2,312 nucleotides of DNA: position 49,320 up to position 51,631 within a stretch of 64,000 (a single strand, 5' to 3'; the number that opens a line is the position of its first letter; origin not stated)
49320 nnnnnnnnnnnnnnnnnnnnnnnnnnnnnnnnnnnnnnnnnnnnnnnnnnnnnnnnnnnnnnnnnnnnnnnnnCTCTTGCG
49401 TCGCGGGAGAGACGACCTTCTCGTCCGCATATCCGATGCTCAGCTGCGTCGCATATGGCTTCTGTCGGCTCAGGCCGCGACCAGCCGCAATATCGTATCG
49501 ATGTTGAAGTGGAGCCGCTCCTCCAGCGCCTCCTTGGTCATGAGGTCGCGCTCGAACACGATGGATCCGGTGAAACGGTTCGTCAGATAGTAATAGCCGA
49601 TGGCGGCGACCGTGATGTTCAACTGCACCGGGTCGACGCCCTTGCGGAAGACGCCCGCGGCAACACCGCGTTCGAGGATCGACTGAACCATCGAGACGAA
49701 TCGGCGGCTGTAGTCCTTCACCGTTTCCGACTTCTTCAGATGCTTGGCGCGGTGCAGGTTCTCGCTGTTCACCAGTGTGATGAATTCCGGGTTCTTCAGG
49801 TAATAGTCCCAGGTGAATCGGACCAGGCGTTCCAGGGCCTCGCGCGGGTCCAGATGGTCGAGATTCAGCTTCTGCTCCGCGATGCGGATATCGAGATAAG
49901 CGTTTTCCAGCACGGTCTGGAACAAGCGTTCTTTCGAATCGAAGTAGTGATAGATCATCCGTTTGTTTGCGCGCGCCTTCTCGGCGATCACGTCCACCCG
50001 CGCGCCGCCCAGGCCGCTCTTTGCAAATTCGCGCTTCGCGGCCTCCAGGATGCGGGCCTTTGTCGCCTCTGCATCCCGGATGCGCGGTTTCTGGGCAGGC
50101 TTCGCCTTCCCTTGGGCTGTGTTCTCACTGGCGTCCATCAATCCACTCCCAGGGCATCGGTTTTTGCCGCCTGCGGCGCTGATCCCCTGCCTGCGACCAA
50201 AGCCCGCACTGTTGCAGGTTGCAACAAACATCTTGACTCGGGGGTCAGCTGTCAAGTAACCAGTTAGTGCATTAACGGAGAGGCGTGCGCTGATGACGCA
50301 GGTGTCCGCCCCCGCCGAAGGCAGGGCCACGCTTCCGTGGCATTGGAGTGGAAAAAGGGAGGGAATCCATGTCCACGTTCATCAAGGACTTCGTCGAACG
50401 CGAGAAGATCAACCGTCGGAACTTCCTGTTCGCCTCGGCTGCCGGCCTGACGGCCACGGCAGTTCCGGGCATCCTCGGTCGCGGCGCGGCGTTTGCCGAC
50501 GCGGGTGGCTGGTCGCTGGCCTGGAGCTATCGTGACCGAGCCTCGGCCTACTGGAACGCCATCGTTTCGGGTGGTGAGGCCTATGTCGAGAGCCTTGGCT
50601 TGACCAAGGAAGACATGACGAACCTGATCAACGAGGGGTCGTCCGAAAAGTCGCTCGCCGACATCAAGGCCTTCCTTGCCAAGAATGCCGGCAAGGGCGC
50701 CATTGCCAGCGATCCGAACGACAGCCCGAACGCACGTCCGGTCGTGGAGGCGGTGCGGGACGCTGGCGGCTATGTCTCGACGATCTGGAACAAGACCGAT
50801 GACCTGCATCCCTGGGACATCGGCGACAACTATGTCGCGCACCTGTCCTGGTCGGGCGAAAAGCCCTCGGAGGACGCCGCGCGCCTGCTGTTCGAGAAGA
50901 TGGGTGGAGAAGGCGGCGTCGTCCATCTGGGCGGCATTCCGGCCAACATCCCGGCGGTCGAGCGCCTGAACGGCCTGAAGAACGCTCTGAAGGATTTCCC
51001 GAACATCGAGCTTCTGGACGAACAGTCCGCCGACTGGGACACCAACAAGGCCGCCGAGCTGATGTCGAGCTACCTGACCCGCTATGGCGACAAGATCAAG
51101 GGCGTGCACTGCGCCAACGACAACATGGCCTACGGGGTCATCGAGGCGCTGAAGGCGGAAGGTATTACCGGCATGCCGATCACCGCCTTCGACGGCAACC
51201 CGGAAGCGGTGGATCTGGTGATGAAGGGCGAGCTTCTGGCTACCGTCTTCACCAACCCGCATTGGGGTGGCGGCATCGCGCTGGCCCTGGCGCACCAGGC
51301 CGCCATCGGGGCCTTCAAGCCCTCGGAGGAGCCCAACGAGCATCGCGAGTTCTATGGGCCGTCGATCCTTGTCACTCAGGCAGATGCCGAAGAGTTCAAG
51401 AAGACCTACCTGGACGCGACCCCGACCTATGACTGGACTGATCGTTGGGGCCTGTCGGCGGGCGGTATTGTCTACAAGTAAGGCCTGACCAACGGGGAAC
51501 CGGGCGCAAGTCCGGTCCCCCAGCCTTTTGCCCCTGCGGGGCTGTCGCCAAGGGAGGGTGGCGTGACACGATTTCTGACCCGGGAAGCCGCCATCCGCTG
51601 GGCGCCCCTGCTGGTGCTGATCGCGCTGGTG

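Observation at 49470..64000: Candidate undescribed CoA-dependent sugar-acid catabolic system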

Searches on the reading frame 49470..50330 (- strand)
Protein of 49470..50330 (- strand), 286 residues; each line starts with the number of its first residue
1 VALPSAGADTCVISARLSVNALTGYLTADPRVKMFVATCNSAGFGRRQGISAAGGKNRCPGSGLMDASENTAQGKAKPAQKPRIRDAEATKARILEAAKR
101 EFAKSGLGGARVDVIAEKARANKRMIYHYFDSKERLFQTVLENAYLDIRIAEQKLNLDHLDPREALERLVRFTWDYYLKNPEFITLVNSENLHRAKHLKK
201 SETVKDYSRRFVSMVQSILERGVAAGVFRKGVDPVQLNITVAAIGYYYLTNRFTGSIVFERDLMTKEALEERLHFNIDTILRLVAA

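Call 6: search_protein_families(library=pfam, proteins=[window:49470-50330:-])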
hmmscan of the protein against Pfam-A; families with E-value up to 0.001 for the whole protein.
window:49470-50330:- (286 aa): 4 families
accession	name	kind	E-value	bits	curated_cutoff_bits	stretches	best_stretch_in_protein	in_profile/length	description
PF17938.6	TetR_C_29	-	2.1e-44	150.9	26.2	1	162-280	1-119/119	Tetracyclin repressor-like, C-terminal domain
PF00440.29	TetR_N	-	4.2e-12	46.1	24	1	94-138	1-45/47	Bacterial regulatory proteins, tetR family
PF17932.6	TetR_C_24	-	3.2e-06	27.8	26.4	1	160-234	2-73/114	Tetracyclin repressor-like, C-terminal domain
PF14514.11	TetR_C_9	-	0.00093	19.8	25.3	1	162-282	4-122/130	Tetracyclin repressor-like, C-terminal domain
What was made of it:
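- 49470..50138 (-): TetR-family repressor (TetR_N + TetR_C_29), divergent from the ABC operon. Pfam call 6.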

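Call 9: search_protein_families(library=ncbifam, proteins=[window:49470-50330:-])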
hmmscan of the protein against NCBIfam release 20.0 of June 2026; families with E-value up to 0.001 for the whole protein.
window:49470-50330:- (286 aa): 16 families
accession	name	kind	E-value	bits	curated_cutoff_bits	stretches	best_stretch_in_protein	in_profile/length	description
TIGR03613.1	RutR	equivalog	1.1e-14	54.8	368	1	83-250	2-165/202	pyrimidine utilization regulatory protein R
NF041196.1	ScbR_bind_reg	equivalog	7.7e-14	52.3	150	1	87-281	4-186/191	ScbR family autoregulator-binding transcription factor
NF011584.0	PRK15008.1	equivalog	1.3e-12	48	230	1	73-244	3-169/212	HTH-type transcriptional regulator RutR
NF053878.1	FATransRegFadRBac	equivalog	7.6e-12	45.4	200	1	93-233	7-145/190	fatty acid metabolism transcriptional regulator FadR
NF050111.1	TransRegSACE7040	equivalog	7.7e-11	42.2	250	1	91-220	3-130/186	SACE_7040 family transcriptional regulator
NF037937.1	septum_RefZ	equivalog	6.8e-10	39.2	180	1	91-232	1-142/195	forespore capture DNA-binding protein RefZ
NF053516.1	TranRepPrsAVib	equivalog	4.9e-08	33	300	1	87-165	4-81/208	TetR family transcriptional repressor PsrA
TIGR03384.1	betaine_BetI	equivalog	8.2e-08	32.1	201.3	1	83-181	2-100/189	choline-binding transcriptional repressor BetI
NF058643.1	TranRegCurRPseudo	equivalog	8.8e-08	32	300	1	88-179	6-94/193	TetR family transcriptional repressor CurR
NF051852.1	efflux_TF_MtrR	exception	1.3e-07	31.6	280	1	86-258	7-175/205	multidrug efflux system transcriptional repressor MtrR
NF007949.0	PRK10668.1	equivalog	3e-07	30.1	271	1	85-244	7-165/216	multidrug efflux transporter transcriptional repressor AcrR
NF051457.1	acryl_TF_AcuR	equivalog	7.9e-07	28.6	247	1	77-173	7-99/204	acrylate utilization transcriptional regulator AcuR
NF001978.0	PRK00767.1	equivalog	1.2e-06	28.5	118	1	82-175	2-96/197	transcriptional regulator BetI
NF007430.0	PRK09975.1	equivalog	1.9e-06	27.1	274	1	85-182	7-105/220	acrEF/envCD operon transcriptional regulator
NF053731.1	TransRegFasRMycb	equivalog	4.3e-06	26.7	330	1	88-154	10-75/199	HTH-type transcriptional activator FasR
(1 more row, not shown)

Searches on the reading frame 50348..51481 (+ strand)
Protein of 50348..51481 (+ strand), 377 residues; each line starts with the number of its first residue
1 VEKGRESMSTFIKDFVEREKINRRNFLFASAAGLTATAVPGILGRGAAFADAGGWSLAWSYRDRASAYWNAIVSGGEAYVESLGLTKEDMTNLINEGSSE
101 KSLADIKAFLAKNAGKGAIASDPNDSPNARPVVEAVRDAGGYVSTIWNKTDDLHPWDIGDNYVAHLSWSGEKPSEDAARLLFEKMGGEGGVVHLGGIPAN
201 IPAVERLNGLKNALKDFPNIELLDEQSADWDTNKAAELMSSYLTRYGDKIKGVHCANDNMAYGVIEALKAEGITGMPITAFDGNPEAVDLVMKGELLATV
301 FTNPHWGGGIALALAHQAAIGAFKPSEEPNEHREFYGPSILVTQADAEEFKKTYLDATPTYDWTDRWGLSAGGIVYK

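Call 6: search_protein_families(library=pfam, proteins=[window:50348-51481:+])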
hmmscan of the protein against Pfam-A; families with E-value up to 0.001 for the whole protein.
window:50348-51481:+ (377 aa): 1 family
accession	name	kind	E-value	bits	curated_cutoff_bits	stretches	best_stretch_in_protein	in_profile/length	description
PF13407.12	Peripla_BP_4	-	3.2e-39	135.5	35.1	1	60-321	4-256/258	Periplasmic binding protein domain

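Call 9: search_protein_families(library=ncbifam, proteins=[window:50348-51481:+])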
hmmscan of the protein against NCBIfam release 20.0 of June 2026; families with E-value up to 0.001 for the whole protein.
window:50348-51481:+ (377 aa): 8 families
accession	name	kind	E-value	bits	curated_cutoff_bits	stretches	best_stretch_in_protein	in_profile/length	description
NF007254.0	PRK09701.1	equivalog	2.7e-26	92.5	335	1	65-319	35-287/311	D-allose transporter substrate-binding protein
NF007936.0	PRK10653.1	equivalog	5.8e-19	68.5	337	1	163-317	123-275/295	ribose ABC transporter substrate-binding protein RbsB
NF041827.1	YtfQ_transport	equivalog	5.1e-15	55.2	510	1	180-316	142-284/320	galactofuranose ABC transporter, galactofuranose-binding protein YtfQ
NF011924.1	PRK15395.1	equivalog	1.2e-12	47.6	420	1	223-321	199-298/329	galactose/glucose ABC transporter substrate-binding protein MglB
TIGR02634.1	xylF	equivalog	6.7e-11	42.3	389.55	1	96-303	37-239/302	D-xylose ABC transporter substrate-binding protein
NF007680.0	PRK10355.1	equivalog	1.4e-06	27.7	504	1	166-301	125-264/331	D-xylose ABC transporter substrate-binding protein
NF040907.2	ChvE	equivalog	1.7e-06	27.5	460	1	228-303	176-258/324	multiple monosaccharide ABC transporter substrate-binding protein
NF007075.0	PRK09526.1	subfamily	2.7e-05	23.3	340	1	167-274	162-265/358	LacI family DNA-binding transcriptional regulator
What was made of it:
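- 50369..51481 (+): Periplasmic sugar-binding protein (Peripla_BP_4, CUT2 family). NCBIfam matches only weakly to allose/ribose binders (call 9).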

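Call 24: search_solved_structures(query=window:50348-51481:+, max_evalue=0.00001)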
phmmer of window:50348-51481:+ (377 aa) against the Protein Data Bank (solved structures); distinct sequences matched with E-value up to 0.00001: 64 (the best 60 are shown).
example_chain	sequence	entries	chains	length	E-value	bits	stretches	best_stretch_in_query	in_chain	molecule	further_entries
2rjo_A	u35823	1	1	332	2.4e-83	283.3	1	53-377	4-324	Twin-arginine translocation pathway signal protein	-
9jwt_A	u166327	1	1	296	1.2e-25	93.5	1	66-316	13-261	MSD3-holo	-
9jwq_A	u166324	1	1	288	1.5e-25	93.1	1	66-315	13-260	MSD3-apo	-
1gub_A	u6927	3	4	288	6.5e-23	84.4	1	65-331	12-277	D-ALLOSE-BINDING PERIPLASMIC PROTEIN | PROTEIN (PRECURSOR OF PERIPLASMIC SUGAR RECEPTOR)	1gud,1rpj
2ioy_A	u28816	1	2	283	8.6e-22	80.7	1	158-326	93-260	Periplasmic sugar-binding protein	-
4rsm_A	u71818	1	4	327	6.2e-21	77.9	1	179-321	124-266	Periplasmic binding protein/LacI transcriptional regulator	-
8wl5_A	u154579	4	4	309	9.1e-21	77.4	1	64-333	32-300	Allose ABC transporter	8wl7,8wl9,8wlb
9jwl_A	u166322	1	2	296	3.7e-20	75.3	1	66-315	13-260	MSD1-holo chainA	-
9jwo_A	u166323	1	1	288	3.8e-20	75.3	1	66-315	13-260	MSD1-apo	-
5dte_A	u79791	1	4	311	8.3e-19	70.9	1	96-316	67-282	Monosaccharide-transporting ATPase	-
4rs3_A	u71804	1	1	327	2.7e-18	69.2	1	179-314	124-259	ABC transporter, carbohydrate uptake transporter-2 (CUT2) family, periplasmic sugar-bindin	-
5hko_A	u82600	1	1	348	3.6e-18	68.8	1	179-313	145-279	ABC transporter, carbohydrate uptake transporter-2 (CUT2) family, periplasmic sugar-bindin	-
7e7m_A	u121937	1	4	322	3.6e-15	58.9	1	174-350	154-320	D-ribose ABC transporter substrate-binding protein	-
4yo7_A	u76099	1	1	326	1.4e-14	57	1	97-322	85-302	Sugar ABC transporter (Sugar-binding protein)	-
4ry0_A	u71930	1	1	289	2.1e-14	56.4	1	172-334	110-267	Probable ribose ABC transporter, substrate-binding protein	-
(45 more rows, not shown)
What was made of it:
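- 50369..51481 (+): Best PDB match is 2rjo, E 2e-83 (call 24).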
